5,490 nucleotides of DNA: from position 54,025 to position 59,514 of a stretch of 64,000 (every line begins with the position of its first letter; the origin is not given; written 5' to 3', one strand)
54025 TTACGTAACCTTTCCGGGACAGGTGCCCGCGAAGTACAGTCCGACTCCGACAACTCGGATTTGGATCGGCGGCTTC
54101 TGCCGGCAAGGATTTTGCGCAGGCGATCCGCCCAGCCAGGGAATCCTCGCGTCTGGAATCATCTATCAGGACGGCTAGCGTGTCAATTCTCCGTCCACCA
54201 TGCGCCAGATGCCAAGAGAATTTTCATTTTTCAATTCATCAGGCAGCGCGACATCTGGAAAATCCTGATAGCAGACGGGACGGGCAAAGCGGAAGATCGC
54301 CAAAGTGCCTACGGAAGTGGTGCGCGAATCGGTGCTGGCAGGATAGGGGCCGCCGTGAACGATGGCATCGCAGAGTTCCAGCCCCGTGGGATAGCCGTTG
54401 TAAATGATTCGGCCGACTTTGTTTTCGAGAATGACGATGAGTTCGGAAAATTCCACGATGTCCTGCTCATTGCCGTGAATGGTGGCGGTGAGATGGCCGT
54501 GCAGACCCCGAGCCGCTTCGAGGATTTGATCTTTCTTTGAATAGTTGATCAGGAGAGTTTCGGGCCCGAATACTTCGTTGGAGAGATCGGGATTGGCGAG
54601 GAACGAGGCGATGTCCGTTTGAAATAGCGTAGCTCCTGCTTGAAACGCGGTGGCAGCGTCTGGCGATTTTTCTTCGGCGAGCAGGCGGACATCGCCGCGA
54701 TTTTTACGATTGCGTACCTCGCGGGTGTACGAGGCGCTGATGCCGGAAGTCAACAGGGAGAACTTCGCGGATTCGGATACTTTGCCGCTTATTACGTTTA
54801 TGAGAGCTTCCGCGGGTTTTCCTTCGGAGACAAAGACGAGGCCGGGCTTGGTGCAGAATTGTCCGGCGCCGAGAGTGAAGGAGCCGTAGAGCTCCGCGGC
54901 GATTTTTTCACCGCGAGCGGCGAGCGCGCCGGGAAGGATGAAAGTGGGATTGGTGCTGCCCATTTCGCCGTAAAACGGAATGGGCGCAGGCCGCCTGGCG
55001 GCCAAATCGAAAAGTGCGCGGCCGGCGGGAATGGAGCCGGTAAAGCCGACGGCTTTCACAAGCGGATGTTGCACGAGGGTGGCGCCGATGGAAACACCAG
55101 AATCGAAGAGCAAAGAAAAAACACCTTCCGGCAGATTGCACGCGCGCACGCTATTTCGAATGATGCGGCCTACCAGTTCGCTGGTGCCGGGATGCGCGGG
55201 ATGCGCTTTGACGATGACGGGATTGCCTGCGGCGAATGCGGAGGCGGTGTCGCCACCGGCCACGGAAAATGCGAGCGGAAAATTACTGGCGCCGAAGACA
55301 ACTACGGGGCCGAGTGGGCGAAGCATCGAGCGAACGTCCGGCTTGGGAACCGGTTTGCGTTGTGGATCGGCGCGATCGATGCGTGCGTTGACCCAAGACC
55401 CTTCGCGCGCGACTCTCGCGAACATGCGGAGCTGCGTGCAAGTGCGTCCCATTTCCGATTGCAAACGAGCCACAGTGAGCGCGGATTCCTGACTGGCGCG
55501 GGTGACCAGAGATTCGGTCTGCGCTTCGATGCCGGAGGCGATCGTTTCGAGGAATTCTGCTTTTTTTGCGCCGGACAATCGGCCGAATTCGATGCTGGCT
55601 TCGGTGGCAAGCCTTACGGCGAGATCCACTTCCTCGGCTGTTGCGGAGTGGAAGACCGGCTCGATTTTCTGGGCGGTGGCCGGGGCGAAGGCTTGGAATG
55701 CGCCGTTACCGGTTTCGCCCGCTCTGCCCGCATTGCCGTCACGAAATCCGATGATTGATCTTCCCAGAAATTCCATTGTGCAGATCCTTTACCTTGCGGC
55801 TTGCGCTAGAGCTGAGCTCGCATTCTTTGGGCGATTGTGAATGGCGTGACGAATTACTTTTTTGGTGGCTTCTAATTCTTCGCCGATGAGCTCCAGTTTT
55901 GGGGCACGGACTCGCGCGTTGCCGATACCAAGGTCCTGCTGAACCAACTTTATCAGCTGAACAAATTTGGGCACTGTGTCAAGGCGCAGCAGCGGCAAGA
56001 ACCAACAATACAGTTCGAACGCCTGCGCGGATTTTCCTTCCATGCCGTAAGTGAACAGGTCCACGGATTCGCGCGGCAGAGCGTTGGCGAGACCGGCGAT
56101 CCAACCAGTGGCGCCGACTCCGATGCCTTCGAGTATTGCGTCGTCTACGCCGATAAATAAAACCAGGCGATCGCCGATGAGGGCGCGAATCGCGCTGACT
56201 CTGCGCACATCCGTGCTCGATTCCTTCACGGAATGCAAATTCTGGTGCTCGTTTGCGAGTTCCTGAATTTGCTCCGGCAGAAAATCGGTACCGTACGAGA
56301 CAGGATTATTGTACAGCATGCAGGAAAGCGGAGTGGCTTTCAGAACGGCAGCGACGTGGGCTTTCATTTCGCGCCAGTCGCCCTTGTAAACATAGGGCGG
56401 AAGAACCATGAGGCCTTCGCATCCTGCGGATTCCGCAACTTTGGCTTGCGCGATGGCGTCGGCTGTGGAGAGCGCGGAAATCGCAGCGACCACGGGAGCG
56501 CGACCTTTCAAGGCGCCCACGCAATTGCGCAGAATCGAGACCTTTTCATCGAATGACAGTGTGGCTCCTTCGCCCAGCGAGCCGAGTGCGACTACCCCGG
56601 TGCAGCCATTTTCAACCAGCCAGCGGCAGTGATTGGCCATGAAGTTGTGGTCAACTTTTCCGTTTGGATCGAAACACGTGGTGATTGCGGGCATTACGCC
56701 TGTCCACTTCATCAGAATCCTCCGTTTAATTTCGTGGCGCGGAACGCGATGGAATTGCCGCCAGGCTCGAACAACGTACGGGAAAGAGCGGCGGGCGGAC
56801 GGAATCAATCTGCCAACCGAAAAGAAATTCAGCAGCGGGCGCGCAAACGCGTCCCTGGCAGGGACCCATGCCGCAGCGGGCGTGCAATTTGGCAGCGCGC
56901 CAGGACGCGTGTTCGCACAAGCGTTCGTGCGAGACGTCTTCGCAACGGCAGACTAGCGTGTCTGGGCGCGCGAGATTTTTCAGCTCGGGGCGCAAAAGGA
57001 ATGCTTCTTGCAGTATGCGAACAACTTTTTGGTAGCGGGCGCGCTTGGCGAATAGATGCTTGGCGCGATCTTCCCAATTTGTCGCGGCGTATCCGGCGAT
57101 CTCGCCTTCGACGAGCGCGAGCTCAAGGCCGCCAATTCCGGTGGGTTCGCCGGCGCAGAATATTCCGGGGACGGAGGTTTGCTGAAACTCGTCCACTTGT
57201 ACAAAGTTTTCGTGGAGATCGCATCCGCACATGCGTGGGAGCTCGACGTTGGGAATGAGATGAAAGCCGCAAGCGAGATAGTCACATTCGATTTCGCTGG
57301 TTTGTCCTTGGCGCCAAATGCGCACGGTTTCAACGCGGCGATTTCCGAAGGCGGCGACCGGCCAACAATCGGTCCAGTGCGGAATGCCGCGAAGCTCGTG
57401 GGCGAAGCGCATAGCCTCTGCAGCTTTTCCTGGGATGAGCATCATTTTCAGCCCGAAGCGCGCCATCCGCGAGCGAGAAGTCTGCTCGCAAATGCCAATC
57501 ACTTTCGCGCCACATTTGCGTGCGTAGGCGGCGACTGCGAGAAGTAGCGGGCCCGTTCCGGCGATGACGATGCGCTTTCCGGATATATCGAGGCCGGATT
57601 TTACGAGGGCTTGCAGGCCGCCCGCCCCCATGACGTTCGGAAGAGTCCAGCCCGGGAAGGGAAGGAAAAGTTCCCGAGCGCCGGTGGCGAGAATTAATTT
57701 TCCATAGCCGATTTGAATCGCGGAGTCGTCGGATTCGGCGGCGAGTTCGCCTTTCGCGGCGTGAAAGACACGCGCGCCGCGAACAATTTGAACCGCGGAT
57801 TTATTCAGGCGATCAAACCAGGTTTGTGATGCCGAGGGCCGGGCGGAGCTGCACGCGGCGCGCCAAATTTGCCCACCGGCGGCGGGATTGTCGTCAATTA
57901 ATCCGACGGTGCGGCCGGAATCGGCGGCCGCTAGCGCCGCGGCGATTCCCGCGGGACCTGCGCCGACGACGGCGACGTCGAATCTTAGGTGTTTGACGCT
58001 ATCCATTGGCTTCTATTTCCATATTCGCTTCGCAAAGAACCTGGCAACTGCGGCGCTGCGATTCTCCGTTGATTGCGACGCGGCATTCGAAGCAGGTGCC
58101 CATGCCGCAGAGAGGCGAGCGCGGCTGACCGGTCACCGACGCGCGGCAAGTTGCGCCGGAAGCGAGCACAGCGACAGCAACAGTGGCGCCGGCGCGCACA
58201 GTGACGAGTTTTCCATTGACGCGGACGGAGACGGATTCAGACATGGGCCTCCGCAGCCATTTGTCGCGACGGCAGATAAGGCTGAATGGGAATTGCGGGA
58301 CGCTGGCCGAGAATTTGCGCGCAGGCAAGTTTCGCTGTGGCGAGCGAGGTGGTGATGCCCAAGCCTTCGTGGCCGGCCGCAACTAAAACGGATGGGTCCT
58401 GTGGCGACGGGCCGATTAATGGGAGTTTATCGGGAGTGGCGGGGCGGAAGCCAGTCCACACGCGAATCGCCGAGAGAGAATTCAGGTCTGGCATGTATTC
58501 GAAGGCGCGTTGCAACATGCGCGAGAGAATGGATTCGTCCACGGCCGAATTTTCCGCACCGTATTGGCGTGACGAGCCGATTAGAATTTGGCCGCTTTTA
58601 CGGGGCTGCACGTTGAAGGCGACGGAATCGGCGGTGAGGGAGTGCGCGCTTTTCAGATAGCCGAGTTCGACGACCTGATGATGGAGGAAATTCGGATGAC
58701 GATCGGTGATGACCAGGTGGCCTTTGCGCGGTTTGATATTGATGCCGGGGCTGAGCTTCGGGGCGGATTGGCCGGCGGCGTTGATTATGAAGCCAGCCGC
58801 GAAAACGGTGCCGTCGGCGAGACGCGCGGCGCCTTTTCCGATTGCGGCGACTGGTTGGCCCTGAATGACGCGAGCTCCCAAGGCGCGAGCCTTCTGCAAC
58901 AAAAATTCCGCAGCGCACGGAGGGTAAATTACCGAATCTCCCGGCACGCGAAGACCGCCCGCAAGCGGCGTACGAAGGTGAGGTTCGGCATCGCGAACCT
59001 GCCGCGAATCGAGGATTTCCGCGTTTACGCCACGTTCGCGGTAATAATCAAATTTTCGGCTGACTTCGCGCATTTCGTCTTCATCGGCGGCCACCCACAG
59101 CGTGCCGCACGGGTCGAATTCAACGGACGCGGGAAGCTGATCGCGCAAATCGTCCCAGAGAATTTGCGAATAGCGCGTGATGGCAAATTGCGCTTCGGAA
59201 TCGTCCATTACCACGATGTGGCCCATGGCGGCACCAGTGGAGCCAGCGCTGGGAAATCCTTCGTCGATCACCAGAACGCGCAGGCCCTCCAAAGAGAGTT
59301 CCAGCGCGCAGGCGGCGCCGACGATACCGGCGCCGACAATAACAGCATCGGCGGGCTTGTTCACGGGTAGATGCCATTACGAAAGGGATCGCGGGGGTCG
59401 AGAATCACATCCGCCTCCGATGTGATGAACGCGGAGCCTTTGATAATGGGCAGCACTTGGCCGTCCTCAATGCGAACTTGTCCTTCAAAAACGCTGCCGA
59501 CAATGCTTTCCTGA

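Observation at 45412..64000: Candidate integrated locus for using plant hydroxyproline-rich glycoproteins (extensin type): de-arabinosylation + X-Pro proteolysis + arabinose and hydroxyproline catabolism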

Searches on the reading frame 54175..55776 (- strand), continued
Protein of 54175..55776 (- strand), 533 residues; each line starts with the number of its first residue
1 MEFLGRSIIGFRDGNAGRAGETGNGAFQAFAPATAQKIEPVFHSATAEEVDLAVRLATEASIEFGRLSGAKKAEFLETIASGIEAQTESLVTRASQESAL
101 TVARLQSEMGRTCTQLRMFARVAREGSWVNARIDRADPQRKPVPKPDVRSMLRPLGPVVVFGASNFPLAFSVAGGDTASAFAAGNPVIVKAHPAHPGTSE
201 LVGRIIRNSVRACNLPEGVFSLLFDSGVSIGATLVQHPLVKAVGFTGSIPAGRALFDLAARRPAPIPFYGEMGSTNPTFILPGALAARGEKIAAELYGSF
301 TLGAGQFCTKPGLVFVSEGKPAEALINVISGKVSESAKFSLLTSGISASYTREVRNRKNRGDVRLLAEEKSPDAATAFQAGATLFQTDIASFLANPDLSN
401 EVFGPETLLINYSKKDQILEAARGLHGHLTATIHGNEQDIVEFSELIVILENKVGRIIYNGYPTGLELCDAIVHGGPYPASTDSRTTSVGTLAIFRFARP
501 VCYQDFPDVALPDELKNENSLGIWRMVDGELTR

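Call 89: search_protein_families(library=pfam, alignment_id=A4, max_evalue=0.00001)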
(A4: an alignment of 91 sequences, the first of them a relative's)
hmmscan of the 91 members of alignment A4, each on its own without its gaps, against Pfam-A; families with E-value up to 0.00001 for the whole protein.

A. member 1, L135:2236-3672:- (478 aa): 1 family
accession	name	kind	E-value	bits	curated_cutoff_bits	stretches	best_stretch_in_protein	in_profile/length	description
PF02952.23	Fucose_iso_C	-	7.3e-29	100.7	29.3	1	349-476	1-142/143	L-fucose isomerase, C-terminal domain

B. families by the number of members that match (of 91 scanned): 122 families (the first 25 are shown)
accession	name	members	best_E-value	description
PF07944.18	Beta-AFase-like_GH127_cat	7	9e-117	Beta-L-arabinofuranosidase, GH127 catalytic domain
PF20736.2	Glyco_hydro127M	7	6.4e-29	Beta-L-arabinofuranosidase, GH127 middle domain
PF00930.27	DPPIV_N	5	3.3e-65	Dipeptidyl peptidase IV (DPP IV) N-terminal region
PF00326.27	Peptidase_S9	5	7.9e-40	Prolyl oligopeptidase family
PF16499.11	Melibiase_2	4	6.9e-73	Alpha galactosidase A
PF17801.7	Melibiase_C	4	1.9e-22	Alpha galactosidase C-terminal beta sandwich domain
PF01055.32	Glyco_hydro_31_2nd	3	1.1e-61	Glycosyl hydrolases family 31 TIM-barrel domain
PF01370.27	Epimerase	3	1.8e-59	NAD dependent epimerase/dehydratase family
PF06964.18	Alpha-L-AF_C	3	9.9e-40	Alpha-L-arabinofuranosidase C-terminal domain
PF21365.3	Glyco_hydro_31_3rd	3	4.4e-30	Glycosyl hydrolase family 31 C-terminal domain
PF13620.12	CarboxypepD_reg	3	6.3e-19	Carboxypeptidase regulatory-like domain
PF20620.4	DUF6805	3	2e-18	Family of unknown function (DUF6805)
PF13088.12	BNR_2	3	2.6e-16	BNR repeat-like domain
PF17137.9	DUF5110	3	3.4e-14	Domain of unknown function (DUF5110)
PF02012.26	BNR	3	5.8e-13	BNR/Asp-box repeat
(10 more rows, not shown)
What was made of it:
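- By Pfam: PF07944 7, DPPIV_N 5, GH27 4, GH31 3 and GH51 3 of 91 proteins (call 89).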

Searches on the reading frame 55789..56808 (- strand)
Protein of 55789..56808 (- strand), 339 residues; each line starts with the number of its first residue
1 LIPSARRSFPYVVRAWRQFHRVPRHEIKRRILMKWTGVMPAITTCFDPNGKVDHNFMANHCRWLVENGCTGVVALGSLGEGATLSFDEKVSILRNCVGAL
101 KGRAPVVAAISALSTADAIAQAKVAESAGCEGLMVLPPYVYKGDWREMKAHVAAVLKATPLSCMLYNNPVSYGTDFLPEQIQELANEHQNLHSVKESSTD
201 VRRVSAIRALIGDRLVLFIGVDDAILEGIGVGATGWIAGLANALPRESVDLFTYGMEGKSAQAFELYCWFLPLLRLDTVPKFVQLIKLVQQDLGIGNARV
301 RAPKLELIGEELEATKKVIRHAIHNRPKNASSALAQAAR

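Call 4: search_protein_families(library=pfam, proteins=[window:55789-56808:-])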
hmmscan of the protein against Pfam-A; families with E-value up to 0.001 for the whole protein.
window:55789-56808:- (339 aa): 1 family
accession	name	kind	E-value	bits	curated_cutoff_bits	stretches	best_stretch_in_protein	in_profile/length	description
PF00701.28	DHDPS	-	3.8e-58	197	22.1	1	35-321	2-288/289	Dihydrodipicolinate synthetase family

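Call 5: search_protein_families(library=ncbifam, proteins=[window:55789-56808:-])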
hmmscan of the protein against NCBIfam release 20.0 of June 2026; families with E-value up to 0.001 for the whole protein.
window:55789-56808:- (339 aa): 7 families
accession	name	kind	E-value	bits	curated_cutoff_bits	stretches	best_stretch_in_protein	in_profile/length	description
TIGR00674.1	dapA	equivalog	3.6e-48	163.9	206.15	1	37-320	1-284/286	4-hydroxy-tetrahydrodipicolinate synthase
NF002958.0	PRK03620.1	subfamily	1.9e-33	115.6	278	1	37-324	13-301/307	5-dehydro-4-deoxyglucarate dehydratase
TIGR02313.1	HpaI-NOT-DapA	exception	6e-31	107.3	396.7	1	37-273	3-240/294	2,4-dihydroxyhept-2-ene-1,7-dioic acid aldolase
TIGR03249.1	KdgD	equivalog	1.9e-30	106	373.95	1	36-321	10-297/299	5-dehydro-4-deoxyglucarate dehydratase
NF003164.0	PRK04147.1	equivalog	4.7e-30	104.9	281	1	34-321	3-289/294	N-acetylneuraminate lyase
TIGR00683.1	nanA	equivalog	3.2e-22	79.2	382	1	37-266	3-231/293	N-acetylneuraminate lyase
NF040954.1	Arch_KDGaldase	equivalog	9.5e-21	74.4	390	1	40-321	5-280/288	bifunctional 2-dehydro-3-deoxy-phosphogluconate/2-dehydro-3-deoxy-6-phosphogalactonate aldolase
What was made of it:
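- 55789..56712 (-): DHDPS-family protein, the presumed delta1-pyrroline-4-hydroxy-2-carboxylate deaminase. calls 4, 5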

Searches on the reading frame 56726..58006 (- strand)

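Call 4: search_protein_families(library=pfam, proteins=[window:56726-58006:-])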
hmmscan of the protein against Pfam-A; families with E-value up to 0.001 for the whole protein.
window:56726-58006:- (426 aa): 9 families
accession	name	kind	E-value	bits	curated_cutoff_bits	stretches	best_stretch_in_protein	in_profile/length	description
PF07992.20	Pyr_redox_2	-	3.3e-27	96.1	26.1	1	9-289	1-277/291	Pyridine nucleotide-disulphide oxidoreductase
PF12831.13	FAD_oxidored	-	2.2e-10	40.9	27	1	10-54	1-45/416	FAD dependent oxidoreductase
PF01134.28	GIDA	-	1.2e-08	34.9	22.1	1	10-55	1-43/391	Glucose inhibited division protein A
PF03486.20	HI0933_like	-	2.4e-07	30.9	50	1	10-47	2-39/244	HI0933-like protein Rossmann domain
PF00890.30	FAD_binding_2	-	7.6e-06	25.8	20.4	1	10-50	1-41/414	FAD binding domain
PF01946.23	Thi4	-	0.00012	21.9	26.2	1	4-49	13-59/235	Thi4 family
PF13450.12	NAD_binding_8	-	0.00018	22.1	21.9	1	13-47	1-35/68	NAD(P)-binding Rossmann-like domain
PF01266.30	DAO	-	0.00029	20.9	27.9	1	10-51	1-43/353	FAD dependent oxidoreductase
PF13738.12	Pyr_redox_3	-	0.00081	19.2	30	0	13-39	2-29/305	Pyridine nucleotide-disulphide oxidoreductase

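Call 5: search_protein_families(library=ncbifam, proteins=[window:56726-58006:-])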
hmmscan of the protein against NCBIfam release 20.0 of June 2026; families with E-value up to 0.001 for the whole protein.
window:56726-58006:- (426 aa): 72 families (the best 25 are shown)
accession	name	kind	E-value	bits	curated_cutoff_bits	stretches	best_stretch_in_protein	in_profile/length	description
TIGR01372.1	soxA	subfamily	3.7e-19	68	1164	2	7-51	167-211/996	sarcosine oxidase subunit alpha family protein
NF041682.1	ant_diox_AndAa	equivalog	5.7e-14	51.6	650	1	71-289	73-279/406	anthranilate 1,2-dioxygenase system ferredoxin--NAD(+) reductase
NF009410.0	PRK12771.1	subfamily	3.1e-12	45.9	516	1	11-311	141-444/566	NAD(P)-binding protein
TIGR02053.1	MerA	equivalog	6.8e-12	45.1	454.45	1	69-314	100-331/465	mercury(II) reductase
NF042949.2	3PPDioc_HcaD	equivalog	1.3e-11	43.9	450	1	66-287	65-274/386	3-phenylpropionate/cinnamic acid dioxygenase ferredoxin--NAD(+) reductase subunit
TIGR03997.1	mycofact_OYE_2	equivalog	1.4e-11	43.5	793.15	1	10-127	381-490/645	mycofactocin system FadH/OYE family oxidoreductase 2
NF045599.1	bili_reduct_long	exception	1.8e-11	43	750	1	10-170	383-531/641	bilirubin reductase, long form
TIGR01292.1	TRX_reduct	equivalog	5.9e-11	41.7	343.45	1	207-288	191-274/300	thioredoxin-disulfide reductase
NF004991.0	PRK06370.1-3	subfamily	3e-10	39.2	620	1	98-287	162-340/509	FAD-containing oxidoreductase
NF003585.0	PRK05249.1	equivalog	2.7e-09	36.2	465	1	5-47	3-45/464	Si-specific NAD(P)(+) transhydrogenase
TIGR01350.1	lipoamide_DH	equivalog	3.6e-09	35.8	408.8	1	9-47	2-39/461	dihydrolipoyl dehydrogenase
TIGR02032.1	GG-red-SF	subfamily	6.9e-09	35.8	158.8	1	9-93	1-81/297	geranylgeranyl reductase family protein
TIGR03140.1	AhpF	equivalog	1.1e-08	34.1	502.9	1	7-48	211-250/515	alkyl hydroperoxide reductase subunit F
NF005572.0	PRK07251.1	equivalog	2e-08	33.3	537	1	65-290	84-294/438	FAD-containing oxidoreductase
TIGR02374.1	nitri_red_nirB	equivalog_domain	2e-08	33.1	578.35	1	68-300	65-289/794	nitrite reductase large subunit NirB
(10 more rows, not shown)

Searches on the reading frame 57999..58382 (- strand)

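Call 4: search_protein_families(library=pfam, proteins=[window:57999-58382:-])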
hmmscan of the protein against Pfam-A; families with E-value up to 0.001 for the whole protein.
window:57999-58382:- (127 aa): 1 family
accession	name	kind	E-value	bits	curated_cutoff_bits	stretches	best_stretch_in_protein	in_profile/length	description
PF13510.11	Fer2_4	-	1.7e-19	70.1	22.8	1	49-125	2-79/82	2Fe-2S iron-sulfur cluster binding domain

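Call 5: search_protein_families(library=ncbifam, proteins=[window:57999-58382:-])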
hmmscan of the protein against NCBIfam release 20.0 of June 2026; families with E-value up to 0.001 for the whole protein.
window:57999-58382:- (127 aa): 0 families

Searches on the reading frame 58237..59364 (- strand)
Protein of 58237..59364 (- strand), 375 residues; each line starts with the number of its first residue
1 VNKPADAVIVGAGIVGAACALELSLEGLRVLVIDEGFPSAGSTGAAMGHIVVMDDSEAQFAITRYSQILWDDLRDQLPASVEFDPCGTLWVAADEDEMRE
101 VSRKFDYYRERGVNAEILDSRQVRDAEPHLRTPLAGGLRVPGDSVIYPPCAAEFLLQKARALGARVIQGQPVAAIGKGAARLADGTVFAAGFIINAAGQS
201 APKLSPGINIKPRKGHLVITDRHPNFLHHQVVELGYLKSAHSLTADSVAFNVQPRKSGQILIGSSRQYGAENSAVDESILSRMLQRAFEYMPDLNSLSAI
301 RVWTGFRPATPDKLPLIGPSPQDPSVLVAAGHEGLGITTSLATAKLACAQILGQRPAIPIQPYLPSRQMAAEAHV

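Call 4: search_protein_families(library=pfam, proteins=[window:58237-59364:-])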
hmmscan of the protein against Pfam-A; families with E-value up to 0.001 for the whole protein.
window:58237-59364:- (375 aa): 3 families
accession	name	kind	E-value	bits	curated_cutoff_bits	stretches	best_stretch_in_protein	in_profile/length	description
PF01266.30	DAO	-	2.4e-70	238.3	27.9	1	6-348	1-351/353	FAD dependent oxidoreductase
PF00890.30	FAD_binding_2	-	2.4e-08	34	20.4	1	6-134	1-128/414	FAD binding domain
PF13450.12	NAD_binding_8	-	8.3e-05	23.2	21.9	1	9-35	1-27/68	NAD(P)-binding Rossmann-like domain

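Call 6: search_protein_families(library=ncbifam, proteins=[window:58237-59364:-])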
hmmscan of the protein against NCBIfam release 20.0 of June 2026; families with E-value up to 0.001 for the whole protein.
window:58237-59364:- (375 aa): 30 families (the best 25 are shown)
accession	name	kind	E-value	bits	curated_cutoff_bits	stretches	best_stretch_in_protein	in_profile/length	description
TIGR02352.1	thiamin_ThiO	equivalog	8.7e-50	169.8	250.8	1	8-354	2-350/351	glycine oxidase ThiO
TIGR03364.1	HpnW_proposed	hypoth_equivalog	1.6e-29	103.1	285.1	2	6-204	2-200/365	TIGR03364 family FAD-dependent oxidoreductase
NF001933.0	PRK00711.1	subfamily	8.6e-29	100.8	383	2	288-370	337-418/429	D-amino acid dehydrogenase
TIGR03197.1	MnmC_Cterm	equivalog_domain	9.1e-21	74.4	174.2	1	7-322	2-318/400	FAD-dependent 5-carboxymethylaminomethyl-2-thiouridine(34) oxidoreductase MnmC1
NF002480.1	PRK01747.1-1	equivalog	4.4e-18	65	540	1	5-324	249-569/645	bifunctional tRNA (5-methylaminomethyl-2-thiouridine)(34)-methyltransferase MnmC2/FAD-dependent 5-carboxymethylaminomethyl-2-thiouridine(34)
NF008425.0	PRK11259.1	equivalog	2.6e-16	59.5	257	1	3-367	3-374/377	N-methyl-L-tryptophan oxidase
TIGR01373.1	soxB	subfamily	1.2e-14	54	529.45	2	5-131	31-159/407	sarcosine oxidase subunit beta family protein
NF009074.0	PRK12409.1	equivalog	1.3e-14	54.2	494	1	83-352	131-404/410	D-amino acid dehydrogenase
NF033460.1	glycerol3P_ox_II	equivalog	2e-14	53.5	460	1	6-348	3-357/361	type 2 glycerol-3-phosphate oxidase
NF040813.1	pro_dh_Thprot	equivalog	2e-13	50.2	600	1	273-358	276-355/362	D-proline dehydrogenase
NF050086.1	pipecolate_AmaA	exception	2.9e-11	42.7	600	0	4-50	25-71/425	L-pipecolate oxidase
NF008726.1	PRK11728.1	equivalog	8.4e-11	41.3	299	1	6-204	2-205/389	L-2-hydroxyglutarate oxidase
TIGR03377.1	glycerol3P_GlpA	equivalog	1.1e-10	40.7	552.8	1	6-309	1-306/530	anaerobic glycerol-3-phosphate dehydrogenase subunit GlpA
TIGR01377.1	soxA_mon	subfamily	1.4e-10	40.5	479.65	1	6-177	2-173/381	amino oxidase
NF008313.0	PRK11101.1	equivalog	3.9e-08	32.3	425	1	5-183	9-185/548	anaerobic glycerol-3-phosphate dehydrogenase subunit A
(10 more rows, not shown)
